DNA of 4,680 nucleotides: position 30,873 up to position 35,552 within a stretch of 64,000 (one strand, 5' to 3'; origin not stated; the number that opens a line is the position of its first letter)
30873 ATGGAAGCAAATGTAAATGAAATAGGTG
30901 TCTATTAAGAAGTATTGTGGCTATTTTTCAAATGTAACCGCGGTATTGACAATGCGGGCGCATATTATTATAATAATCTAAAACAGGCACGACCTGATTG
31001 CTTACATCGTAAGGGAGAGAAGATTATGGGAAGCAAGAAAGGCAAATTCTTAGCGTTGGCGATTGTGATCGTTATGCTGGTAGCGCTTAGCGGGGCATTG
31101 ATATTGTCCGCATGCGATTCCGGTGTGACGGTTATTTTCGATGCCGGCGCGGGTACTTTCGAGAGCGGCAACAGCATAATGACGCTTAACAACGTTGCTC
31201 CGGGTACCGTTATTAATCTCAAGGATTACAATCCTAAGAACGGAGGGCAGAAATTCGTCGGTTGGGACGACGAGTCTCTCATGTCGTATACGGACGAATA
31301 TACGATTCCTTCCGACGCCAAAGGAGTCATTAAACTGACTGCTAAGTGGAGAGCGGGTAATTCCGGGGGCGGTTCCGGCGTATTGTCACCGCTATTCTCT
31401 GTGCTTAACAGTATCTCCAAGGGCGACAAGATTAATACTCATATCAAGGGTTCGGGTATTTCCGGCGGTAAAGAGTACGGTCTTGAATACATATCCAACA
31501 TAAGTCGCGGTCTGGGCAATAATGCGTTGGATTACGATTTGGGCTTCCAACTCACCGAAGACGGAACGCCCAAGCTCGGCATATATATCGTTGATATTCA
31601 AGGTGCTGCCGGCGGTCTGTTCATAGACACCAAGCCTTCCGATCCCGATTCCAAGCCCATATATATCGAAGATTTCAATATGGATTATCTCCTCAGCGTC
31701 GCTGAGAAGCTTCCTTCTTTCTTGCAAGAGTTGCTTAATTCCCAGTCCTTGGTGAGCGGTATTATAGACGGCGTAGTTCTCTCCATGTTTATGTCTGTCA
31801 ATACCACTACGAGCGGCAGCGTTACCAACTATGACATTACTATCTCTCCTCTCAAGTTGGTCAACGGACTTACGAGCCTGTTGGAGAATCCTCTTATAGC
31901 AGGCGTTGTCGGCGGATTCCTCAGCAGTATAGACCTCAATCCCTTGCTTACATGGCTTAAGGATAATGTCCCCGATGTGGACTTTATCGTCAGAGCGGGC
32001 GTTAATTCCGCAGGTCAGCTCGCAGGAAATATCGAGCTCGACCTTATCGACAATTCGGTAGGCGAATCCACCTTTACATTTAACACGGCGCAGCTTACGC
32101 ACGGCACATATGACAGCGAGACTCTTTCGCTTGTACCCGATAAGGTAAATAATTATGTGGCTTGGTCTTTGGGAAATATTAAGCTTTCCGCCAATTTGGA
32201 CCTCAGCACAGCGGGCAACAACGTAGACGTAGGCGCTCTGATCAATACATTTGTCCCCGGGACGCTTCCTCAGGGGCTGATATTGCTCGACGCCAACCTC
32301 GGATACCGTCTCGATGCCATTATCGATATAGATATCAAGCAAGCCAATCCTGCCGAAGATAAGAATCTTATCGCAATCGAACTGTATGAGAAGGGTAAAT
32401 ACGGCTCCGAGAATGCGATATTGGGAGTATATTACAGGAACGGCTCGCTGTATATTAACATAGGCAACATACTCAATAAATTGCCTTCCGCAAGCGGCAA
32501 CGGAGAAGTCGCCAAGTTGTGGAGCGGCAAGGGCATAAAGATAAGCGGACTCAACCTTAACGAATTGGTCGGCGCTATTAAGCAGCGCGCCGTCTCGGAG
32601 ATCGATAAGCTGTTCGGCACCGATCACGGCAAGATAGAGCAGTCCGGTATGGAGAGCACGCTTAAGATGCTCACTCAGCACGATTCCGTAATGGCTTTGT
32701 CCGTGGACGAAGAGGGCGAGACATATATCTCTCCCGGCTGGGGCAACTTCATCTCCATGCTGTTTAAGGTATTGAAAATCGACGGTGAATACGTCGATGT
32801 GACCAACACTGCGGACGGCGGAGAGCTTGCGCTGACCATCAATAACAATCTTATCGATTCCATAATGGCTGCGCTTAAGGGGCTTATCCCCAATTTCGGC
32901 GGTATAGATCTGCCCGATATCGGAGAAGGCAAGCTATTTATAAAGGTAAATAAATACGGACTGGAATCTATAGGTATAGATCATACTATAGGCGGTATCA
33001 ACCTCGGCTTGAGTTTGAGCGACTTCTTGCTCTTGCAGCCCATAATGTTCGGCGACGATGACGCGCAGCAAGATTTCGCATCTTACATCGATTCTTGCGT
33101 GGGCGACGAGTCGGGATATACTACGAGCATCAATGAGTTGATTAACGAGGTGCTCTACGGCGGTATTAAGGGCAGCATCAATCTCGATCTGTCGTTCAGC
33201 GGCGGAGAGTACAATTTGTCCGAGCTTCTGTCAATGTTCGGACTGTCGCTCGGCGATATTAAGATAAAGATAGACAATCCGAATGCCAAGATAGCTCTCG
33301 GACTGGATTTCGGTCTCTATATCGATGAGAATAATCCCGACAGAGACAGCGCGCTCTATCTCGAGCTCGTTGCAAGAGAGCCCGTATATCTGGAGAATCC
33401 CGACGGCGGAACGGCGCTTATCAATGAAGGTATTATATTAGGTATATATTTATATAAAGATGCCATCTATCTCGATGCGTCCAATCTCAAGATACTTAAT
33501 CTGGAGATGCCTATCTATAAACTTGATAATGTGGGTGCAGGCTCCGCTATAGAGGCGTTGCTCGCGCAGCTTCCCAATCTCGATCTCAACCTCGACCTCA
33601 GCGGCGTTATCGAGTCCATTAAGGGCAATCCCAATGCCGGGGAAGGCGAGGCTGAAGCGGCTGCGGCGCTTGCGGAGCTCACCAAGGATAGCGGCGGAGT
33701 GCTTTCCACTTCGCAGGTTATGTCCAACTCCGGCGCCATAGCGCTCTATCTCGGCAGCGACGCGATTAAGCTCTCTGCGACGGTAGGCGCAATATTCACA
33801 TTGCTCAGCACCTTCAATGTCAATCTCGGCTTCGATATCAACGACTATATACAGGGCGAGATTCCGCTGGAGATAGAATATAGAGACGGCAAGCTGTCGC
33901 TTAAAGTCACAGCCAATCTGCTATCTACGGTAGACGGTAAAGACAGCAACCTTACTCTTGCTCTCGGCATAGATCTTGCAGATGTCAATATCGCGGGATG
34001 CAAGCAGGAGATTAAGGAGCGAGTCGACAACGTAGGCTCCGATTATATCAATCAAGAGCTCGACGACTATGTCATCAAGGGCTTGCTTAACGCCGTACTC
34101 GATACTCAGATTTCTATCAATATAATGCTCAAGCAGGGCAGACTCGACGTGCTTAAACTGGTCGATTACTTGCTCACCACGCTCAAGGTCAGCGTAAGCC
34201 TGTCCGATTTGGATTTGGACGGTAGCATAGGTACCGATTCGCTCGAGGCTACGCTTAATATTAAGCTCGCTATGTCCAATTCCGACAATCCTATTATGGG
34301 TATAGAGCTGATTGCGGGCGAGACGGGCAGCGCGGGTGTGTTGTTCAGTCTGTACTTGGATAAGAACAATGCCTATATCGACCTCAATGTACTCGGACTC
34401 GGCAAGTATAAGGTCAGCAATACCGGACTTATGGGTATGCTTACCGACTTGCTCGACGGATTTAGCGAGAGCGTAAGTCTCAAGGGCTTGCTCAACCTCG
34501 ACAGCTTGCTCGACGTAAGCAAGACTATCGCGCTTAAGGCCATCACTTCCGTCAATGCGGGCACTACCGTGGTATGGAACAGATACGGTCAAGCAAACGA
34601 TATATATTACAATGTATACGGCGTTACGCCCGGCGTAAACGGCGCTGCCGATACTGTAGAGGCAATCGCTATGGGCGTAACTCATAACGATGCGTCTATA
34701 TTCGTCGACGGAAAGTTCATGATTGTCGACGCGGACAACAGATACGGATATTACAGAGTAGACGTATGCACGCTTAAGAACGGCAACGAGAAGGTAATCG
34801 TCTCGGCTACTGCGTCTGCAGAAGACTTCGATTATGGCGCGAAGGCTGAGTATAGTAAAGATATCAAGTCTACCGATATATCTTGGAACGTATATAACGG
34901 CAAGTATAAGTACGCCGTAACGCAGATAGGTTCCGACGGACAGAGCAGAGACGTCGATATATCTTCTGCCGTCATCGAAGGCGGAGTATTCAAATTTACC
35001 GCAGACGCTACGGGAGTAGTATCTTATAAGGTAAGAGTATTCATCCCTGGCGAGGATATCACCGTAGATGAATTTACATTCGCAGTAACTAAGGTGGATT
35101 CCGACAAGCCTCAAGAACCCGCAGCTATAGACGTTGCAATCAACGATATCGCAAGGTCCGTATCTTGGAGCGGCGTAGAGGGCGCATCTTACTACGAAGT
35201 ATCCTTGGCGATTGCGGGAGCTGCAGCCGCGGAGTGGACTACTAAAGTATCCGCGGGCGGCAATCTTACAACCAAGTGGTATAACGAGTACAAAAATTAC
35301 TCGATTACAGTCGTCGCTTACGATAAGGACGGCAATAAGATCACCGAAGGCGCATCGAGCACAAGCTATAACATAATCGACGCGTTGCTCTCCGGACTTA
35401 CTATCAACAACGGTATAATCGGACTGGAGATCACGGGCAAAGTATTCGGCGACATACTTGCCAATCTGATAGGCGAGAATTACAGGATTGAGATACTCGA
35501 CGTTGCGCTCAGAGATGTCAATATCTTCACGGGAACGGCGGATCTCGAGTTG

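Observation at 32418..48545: An unassigned 600-1000-residue supermodule is iterated about six times inside the giant protein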

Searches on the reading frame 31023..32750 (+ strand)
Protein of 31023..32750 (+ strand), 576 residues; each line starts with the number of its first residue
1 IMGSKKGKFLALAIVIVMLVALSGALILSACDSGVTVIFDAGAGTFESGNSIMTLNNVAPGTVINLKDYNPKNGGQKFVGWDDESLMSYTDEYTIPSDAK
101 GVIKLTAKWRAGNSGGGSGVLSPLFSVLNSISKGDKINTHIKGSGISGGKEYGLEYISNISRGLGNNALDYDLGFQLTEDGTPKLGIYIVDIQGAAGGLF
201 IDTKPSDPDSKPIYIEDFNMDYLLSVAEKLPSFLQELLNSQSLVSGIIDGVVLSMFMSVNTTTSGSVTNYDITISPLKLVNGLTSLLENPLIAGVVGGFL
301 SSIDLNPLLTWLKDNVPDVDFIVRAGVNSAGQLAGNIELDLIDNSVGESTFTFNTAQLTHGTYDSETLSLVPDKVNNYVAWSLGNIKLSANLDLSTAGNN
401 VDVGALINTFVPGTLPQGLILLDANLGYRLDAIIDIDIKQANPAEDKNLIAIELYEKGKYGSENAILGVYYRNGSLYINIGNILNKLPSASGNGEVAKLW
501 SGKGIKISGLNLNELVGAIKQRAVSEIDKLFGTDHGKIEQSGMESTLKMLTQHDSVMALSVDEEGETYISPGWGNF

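Call 92: search_solved_structures(query=window:31023-32750:+, max_evalue=1)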
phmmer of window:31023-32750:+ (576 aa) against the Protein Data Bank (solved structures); distinct sequences matched with E-value up to 1: 0.

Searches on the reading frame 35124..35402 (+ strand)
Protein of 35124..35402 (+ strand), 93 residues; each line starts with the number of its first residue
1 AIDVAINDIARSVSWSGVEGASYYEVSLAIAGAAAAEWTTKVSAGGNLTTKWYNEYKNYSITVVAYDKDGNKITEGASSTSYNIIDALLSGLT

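Call 85: search_solved_structures(query=A6, max_evalue=1)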
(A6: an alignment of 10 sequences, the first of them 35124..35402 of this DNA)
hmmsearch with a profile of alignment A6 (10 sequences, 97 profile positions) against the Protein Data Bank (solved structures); distinct sequences matched with E-value up to 1: 13.
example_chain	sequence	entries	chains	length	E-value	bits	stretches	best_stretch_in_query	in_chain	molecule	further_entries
7jgu_A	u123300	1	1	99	0.00039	24.3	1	6-56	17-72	Fibronectin type-III domain-containing protein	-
7jgt_A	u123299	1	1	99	0.0027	21.6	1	6-51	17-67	Fibronectin type-III domain-containing protein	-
7bie_A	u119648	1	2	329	0.0033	21.3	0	36-80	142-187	nvWRAP-T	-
7big_A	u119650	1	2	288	0.0086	20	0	63-81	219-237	v13WRAP-T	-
7bif_A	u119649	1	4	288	0.01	19.7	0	36-80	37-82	v22WRAP-T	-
7bid_A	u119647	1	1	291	0.014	19.3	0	36-78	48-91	v31WRAP-T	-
2ymu_A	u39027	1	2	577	0.038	17.9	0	36-79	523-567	WD-40 REPEAT PROTEIN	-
3mpc_A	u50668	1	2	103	0.13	16.2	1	9-52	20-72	Fn3-like protein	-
5j7k_A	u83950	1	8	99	0.17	15.8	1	6-76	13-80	FN3con-a-lys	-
1x5g_A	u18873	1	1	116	0.29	15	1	22-76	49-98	Neogenin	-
5g56_A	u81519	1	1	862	0.37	14.7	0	9-60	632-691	CARBOHYDRATE BINDING FAMILY 6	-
4lpt_A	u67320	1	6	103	0.61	14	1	2-65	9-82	TENCON variant P54CR4-31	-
2yn3_A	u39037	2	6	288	0.96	13.4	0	53-91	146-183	PUTATIVE INNER MEMBRANE PROTEIN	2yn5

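Call 86: search_protein_families(library=pfam, alignment_id=A6, max_evalue=10)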
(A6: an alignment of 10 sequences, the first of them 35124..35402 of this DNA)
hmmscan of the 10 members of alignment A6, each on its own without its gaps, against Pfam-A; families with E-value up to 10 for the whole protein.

A. member 1, window:35124-35402:+ (93 aa): 2 families
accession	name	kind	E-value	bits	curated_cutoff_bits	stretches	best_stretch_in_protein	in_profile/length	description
PF18540.6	DUF5626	-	0.019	15.7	26.7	1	21-86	36-100/120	Domain of unknown function (DUF5626)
PF16355.11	DUF4982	-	0.09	13.2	23.9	1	25-73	14-60/61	Domain of unknown function (DUF4982)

B. families by the number of members that match (of 10 scanned): 10 families
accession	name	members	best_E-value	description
PF23518.1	WW_2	1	0.0039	WW domain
PF00801.26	PKD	1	0.009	PKD domain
PF23839.1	DUF7209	1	0.011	Family of unknown function (DUF7209)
PF22352.2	K319L-like_PKD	1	0.013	K319L-like, PKD domain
PF18540.6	DUF5626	1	0.019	Domain of unknown function (DUF5626)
PF14900.11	DUF4493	1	0.039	Domain of unknown function (DUF4493)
PF19077.6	Big_13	1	0.064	Bacterial Ig-like domain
PF16355.11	DUF4982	1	0.09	Domain of unknown function (DUF4982)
PF23992.1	Pam3_gp32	1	0.12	Phage Pam3 gp32-like protein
PF07116.16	DUF1372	1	0.16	Protein of unknown function (DUF1372)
